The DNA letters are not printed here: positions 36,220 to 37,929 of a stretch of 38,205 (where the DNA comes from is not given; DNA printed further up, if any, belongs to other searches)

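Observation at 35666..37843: AT-rich two-gene cassette (ABC/AAA_21-like ATPase plus 232-aa PD-(D/E)xK-like protein) between the endolysin and attR: candidate uncharacterised anti-phage defence system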

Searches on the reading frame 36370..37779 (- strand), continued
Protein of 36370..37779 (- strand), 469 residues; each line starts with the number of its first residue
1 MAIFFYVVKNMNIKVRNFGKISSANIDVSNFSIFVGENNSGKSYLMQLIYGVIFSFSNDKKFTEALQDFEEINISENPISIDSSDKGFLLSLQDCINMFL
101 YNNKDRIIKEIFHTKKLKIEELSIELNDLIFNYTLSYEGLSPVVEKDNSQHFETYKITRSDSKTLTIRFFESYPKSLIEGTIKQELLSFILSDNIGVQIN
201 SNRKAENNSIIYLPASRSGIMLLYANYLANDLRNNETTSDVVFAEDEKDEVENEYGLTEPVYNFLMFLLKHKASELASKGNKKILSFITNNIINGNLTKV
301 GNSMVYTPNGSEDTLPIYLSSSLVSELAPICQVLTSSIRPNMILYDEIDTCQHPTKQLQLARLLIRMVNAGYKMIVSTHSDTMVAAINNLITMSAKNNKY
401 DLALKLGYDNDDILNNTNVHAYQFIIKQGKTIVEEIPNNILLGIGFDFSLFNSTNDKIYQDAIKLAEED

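Call 52: get_annotated_region(hit=H9, flank=2500)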
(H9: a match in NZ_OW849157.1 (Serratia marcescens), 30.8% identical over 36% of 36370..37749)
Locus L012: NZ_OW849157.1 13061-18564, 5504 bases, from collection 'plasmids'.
description: Serratia marcescens isolate 0 plasmid P2, complete sequence
organism: Serratia marcescens (NCBI taxid 615)
taxonomy: Bacteria; Pseudomonadota; Gammaproteobacteria; Enterobacterales; Yersiniaceae; Serratia; Serratia marcescens
host: -; source: Homo sapiens,Complejo Asistencial Universitario de Salamanca (Salamanca); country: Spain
typing (MOB-suite, as given by PLSDB): mobilizable; relaxase MOBP
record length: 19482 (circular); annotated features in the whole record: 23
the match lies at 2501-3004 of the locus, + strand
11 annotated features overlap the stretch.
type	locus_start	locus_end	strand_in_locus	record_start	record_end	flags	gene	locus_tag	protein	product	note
CDS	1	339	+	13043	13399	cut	-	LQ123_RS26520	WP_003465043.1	cupin domain-containing protein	-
CDS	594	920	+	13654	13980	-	-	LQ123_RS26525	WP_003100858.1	hypothetical protein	-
CDS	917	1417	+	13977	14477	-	-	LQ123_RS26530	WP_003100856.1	hypothetical protein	-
CDS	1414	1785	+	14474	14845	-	-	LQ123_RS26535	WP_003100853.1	hypothetical protein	-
CDS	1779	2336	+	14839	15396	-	-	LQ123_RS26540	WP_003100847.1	recombinase family protein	GO:0006310 - DNA recombination [Evidence IEA]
CDS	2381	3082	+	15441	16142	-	-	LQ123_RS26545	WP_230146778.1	AAA family ATPase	-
CDS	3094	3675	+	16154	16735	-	-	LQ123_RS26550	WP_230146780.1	hypothetical protein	-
CDS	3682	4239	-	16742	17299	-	-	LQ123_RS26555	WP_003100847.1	recombinase family protein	GO:0006310 - DNA recombination [Evidence IEA]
CDS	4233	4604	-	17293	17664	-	-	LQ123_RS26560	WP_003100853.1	hypothetical protein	-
CDS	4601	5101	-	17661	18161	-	-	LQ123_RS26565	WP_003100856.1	hypothetical protein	-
CDS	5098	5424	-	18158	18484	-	-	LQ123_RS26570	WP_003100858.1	hypothetical protein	-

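Call 53: search_protein_families(library=padloc, proteins=[L010:1529-2980:+, L010:2982-3611:+, L011:1568-2992:+, L011:2994-3626:+, L012:3094-3675:+], max_evalue=0.001)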
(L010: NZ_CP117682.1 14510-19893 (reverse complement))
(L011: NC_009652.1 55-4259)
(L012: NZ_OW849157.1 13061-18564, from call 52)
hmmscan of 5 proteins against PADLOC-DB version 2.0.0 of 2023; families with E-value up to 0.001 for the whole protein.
L010:1529-2980:+ (483 aa): 70 families (the best 25 are shown)
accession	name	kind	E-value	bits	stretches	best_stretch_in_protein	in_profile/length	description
PDLC04032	PD-T4-4_A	-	2.2e-258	855.9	1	1-482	1-473/474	-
PDLC04033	PD-T4-4_A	-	6.2e-91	303.9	1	1-476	1-455/460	-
PDLC04664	PDC-M47A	-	3.1e-67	225.5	1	1-457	1-424/461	-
PDLC04214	HEC-02A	-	3.6e-19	67.2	1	286-412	169-291/338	-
PDLC04213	HEC-02A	-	1.4e-18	65.5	1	280-406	158-281/337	-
PDLC03878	NsnB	-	1.8e-18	65.4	1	2-449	4-327/345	-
PDLC02979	AriA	-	3.8e-17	61.1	1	2-401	5-373/373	-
PDLC02980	AriA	-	8.2e-16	56.8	1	21-401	1-303/304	-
PDLC00285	PtuA1|PtuA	-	2.1e-12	45.1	1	337-407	264-336/432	AAA ATPase domain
PDLC02358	Old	-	6.1e-12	43.1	1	359-405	287-333/578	Old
PDLC04146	HEC-02B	-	9.6e-12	42.6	1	282-411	170-293/344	-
PDLC00266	PtuA1|PtuA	-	1.4e-11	42.4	1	330-407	307-386/483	AAA ATPase domain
PDLC00265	PtuA1|PtuA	-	5.3e-11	40.3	1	14-407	25-378/479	AAA ATPase domain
PDLC00273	PtuA1|PtuA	-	5.5e-11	40.1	1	328-402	195-270/375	AAA ATPase domain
PDLC02335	AbiLi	-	2.6e-10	37.9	1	15-402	72-242/326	AbiLi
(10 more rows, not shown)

L010:2982-3611:+ (209 aa): 5 families
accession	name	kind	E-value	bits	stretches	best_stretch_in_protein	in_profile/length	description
PDLC04035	PD-T4-4_B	-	5.2e-107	354.1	1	1-208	1-205/206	-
PDLC04034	PD-T4-4_B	-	8e-12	43.3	1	24-148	23-137/190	-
PDLC04037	PD-T4-4_B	-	4.2e-09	34.4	1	1-162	1-150/190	-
PDLC04036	PD-T4-4_B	-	2.2e-06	25.7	1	25-167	23-168/203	-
PDLC04668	PDC-M47B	-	6.5e-06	24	1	26-144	26-130/186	-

L011:1568-2992:+ (474 aa): 72 families (the best 25 are shown)
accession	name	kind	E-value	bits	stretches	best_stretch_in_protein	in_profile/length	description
PDLC04032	PD-T4-4_A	-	4.5e-233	772.4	1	1-473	1-472/474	-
PDLC04033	PD-T4-4_A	-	7.6e-91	303.6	1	1-468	1-456/460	-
PDLC04664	PDC-M47A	-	2.8e-66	222.4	1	1-436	1-412/461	-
PDLC02979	AriA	-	1.6e-20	72.2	1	2-392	5-373/373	-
PDLC03878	NsnB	-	3.3e-20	71.1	1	2-446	4-326/345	-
PDLC04214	HEC-02A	-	9.7e-19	65.8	1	264-396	158-286/338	-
PDLC04213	HEC-02A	-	1.4e-18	65.6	1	266-417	155-298/337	-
PDLC02980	AriA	-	7.5e-15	53.7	1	21-392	1-303/304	-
PDLC04146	HEC-02B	-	1.4e-13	48.6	1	255-397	150-288/344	-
PDLC02358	Old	-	1.8e-13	48.1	1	348-400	285-337/578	Old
PDLC00265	PtuA1|PtuA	-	3.8e-12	44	1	13-398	24-378/479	AAA ATPase domain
PDLC00289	PtuA1|PtuA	-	3.3e-11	40.9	1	317-411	220-311/404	AAA ATPase domain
PDLC04710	PDC-M56A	-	4.3e-11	40.4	1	309-410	207-304/382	-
PDLC04239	PDC-M01A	-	7.6e-11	39.2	1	345-409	408-472/552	-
PDLC04177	HEC-01A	-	8.1e-11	39.6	1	330-399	281-347/393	-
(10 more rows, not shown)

L011:2994-3626:+ (210 aa): 5 families
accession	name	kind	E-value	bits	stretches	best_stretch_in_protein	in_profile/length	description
PDLC04035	PD-T4-4_B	-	3.6e-93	308.9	1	1-208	1-205/206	-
PDLC04037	PD-T4-4_B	-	4.4e-12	44.1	1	1-164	1-152/190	-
PDLC04034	PD-T4-4_B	-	7.1e-11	40.2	1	25-145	24-134/190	-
PDLC04036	PD-T4-4_B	-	3e-06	25.3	1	28-149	26-152/203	-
PDLC04668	PDC-M47B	-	8.6e-05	20.3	1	41-168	39-155/186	-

L012:3094-3675:+ (193 aa): 4 families
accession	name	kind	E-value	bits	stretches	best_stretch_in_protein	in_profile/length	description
PDLC04034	PD-T4-4_B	-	4.7e-81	269.1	1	2-185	4-185/190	-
PDLC04036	PD-T4-4_B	-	8.5e-21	72.8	1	7-174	8-186/203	-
PDLC04037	PD-T4-4_B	-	2.8e-09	35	1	27-129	28-132/190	-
PDLC04035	PD-T4-4_B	-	3.6e-07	28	1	61-131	73-143/206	-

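Call 73: search_solved_structures(query=A5, max_evalue=0.01)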
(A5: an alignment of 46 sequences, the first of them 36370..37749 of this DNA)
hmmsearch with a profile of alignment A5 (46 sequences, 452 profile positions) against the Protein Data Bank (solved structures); distinct sequences matched with E-value up to 0.01: 2.
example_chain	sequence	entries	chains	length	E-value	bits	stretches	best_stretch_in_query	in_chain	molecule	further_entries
6p74_A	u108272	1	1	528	0.0012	21.1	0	321-366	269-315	Putative ATP-dependent endonuclease of the OLD family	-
4hzi_A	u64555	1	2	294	0.0039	19.4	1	15-103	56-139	ABC transporter ATP-binding protein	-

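Call 81: predict_structure(alignment_id=A5)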
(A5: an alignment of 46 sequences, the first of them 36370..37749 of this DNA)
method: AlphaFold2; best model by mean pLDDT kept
length: 459 residues; sequences in the alignment: 46
mean_pLDDT: 84.7   pTM: 0.87
mean pLDDT of the five models: 84.7, 84.4, 84.3, 83.6, 81.9
residues with pLDDT >= 90: 243; 70-90: 149; 50-70: 44; < 50: 23
segments of 3 or more residues with pLDDT < 50: 193-196, 222-239
pLDDT, mean of each block of 10 residues (from residue 1): 94 92 81 93 89 92 91 94 97 94 90 94 93 65 92 91 89 93 84 57 82 64 39 40 76 87 88 96 90 86 88 88 88 88 86 96 92 88 90 93 90 88 85 66 76 79
secondary structure, 60 per line:
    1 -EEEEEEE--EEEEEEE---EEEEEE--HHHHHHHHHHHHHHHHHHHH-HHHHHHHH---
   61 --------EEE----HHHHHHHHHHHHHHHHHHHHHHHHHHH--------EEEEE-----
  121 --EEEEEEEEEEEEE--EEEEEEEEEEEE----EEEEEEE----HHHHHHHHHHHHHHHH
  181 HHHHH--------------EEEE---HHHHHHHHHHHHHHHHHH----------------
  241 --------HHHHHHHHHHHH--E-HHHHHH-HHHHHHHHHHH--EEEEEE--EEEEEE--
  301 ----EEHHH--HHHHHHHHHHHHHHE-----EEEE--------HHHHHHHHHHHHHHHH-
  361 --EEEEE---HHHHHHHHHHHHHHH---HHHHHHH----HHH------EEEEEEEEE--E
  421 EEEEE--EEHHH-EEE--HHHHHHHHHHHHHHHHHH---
elements in order: E2-8 E11-17 E21-26 H29-48 H50-57 E69-71 H76-102 E111-115 E123-135 E138-149 E154-160 H165-185 E200-203 H207-224 H249-260 H265-270 H272-282 E285-290 E293-298 H312-325 E332-335 H344-359 E363-367 H371-385 H389-395 E409-417 E420-425 E434-436 H439-456

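Call 85: fold_search(model_id=the predicted structure, library=pdb)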
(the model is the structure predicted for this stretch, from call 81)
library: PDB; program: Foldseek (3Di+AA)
matches with E <= 10: 1238; with E <= 0.001: 177
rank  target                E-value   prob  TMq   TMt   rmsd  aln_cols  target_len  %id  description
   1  9n6b_B                2.9e-10  1.00  0.30  0.28  21.7       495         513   13  Structure of the retron IA complex with HNH nuclease in the "up" orientation (released 2025-04-23)
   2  4i99_B                8.9e-10  1.00  0.36  0.49  14.9       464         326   13  Crystal structure of the SmcHead bound to the C-winged helix domain of ScpA (released 2013-01-30)
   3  9n69_B                9.9e-10  1.00  0.30  0.28  21.1       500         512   13  Structure of the retron IA complex with HNH nuclease in the "down" orientation (released 2025-04-23)
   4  9n69_D                9.9e-10  1.00  0.31  0.33  17.2       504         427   12  Structure of the retron IA complex with HNH nuclease in the "down" orientation (released 2025-04-23)
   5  9n6c_B                1.2e-09  1.00  0.29  0.31  21.8       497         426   12  Structure of the Retron IA Complex without the HNH Nuclease (released 2025-04-23)
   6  9n69_C                1.3e-09  1.00  0.34  0.35  21.5       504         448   12  Structure of the retron IA complex with HNH nuclease in the "down" orientation (released 2025-04-23)
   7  9n6b_A                1.4e-09  1.00  0.33  0.29  15.3       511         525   13  Structure of the retron IA complex with HNH nuclease in the "up" orientation (released 2025-04-23)
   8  9n69_A                1.9e-09  1.00  0.33  0.30  17.9       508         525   14  Structure of the retron IA complex with HNH nuclease in the "down" orientation (released 2025-04-23)
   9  9n6c_C                2.0e-09  1.00  0.34  0.35  21.6       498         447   13  Structure of the Retron IA Complex without the HNH Nuclease (released 2025-04-23)
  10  4nck_B                2.2e-09  1.00  0.35  0.49  13.2       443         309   12  Crystal Structure of Pyrococcus furiosis Rad50 R797G mutation (released 2014-03-05)
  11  5xns_A                2.6e-09  1.00  0.34  0.39  20.0       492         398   14  Crystal structure of the Smc head domain with an extended coiled coil bound to the C-terminal domain of ScpA derived f (released 2017-08-02)
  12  4nck_A                3.2e-09  1.00  0.35  0.49  13.5       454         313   12  Crystal Structure of Pyrococcus furiosis Rad50 R797G mutation (released 2014-03-05)
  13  9n6b_C                4.0e-09  1.00  0.33  0.34  22.4       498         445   13  Structure of the retron IA complex with HNH nuclease in the "up" orientation (released 2025-04-23)
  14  4i99_A                4.2e-09  1.00  0.34  0.47  15.1       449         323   13  Crystal structure of the SmcHead bound to the C-winged helix domain of ScpA (released 2013-01-30)
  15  8sux_C                4.6e-09  1.00  0.34  0.40  19.5       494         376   13  Structure of E. coli PtuA hexamer (released 2024-01-10)
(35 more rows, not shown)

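Call 95: find_encoding_contigs(protein=P0057, flank=6000, max_places=4)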
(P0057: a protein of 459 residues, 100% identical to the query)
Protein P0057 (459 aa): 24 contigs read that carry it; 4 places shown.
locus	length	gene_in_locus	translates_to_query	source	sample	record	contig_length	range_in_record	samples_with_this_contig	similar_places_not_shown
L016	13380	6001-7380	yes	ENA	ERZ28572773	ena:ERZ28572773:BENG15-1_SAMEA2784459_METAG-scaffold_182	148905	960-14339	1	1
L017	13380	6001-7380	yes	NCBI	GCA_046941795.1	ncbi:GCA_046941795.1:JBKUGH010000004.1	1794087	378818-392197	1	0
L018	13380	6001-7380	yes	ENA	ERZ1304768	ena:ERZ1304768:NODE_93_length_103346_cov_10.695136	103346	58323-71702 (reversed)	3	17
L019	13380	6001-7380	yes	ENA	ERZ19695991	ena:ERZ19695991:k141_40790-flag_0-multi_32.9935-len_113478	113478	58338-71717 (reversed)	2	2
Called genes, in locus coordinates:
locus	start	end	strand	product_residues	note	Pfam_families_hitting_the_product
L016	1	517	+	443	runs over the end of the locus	PF01522:Polysacc_deac_1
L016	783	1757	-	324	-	PF00294:PfkB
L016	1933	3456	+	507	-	PF03323:GerA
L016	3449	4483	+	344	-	-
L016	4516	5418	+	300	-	PF25198:Spore_GerAC_N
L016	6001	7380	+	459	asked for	PF13175:AAA_15, PF13304:AAA_21 (faint)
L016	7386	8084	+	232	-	-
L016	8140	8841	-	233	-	PF01510:Amidase_2, PF05036:SPOR (faint)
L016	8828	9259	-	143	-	PF05105:Phage_holin_4_1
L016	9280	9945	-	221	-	-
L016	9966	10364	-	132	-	-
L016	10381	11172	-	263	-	-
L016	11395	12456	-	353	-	-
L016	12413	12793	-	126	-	-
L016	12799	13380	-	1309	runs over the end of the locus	-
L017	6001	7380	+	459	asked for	PF13175:AAA_15, PF13304:AAA_21 (faint)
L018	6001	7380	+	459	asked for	PF13175:AAA_15, PF13304:AAA_21 (faint)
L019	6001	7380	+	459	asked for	PF13175:AAA_15, PF13304:AAA_21 (faint)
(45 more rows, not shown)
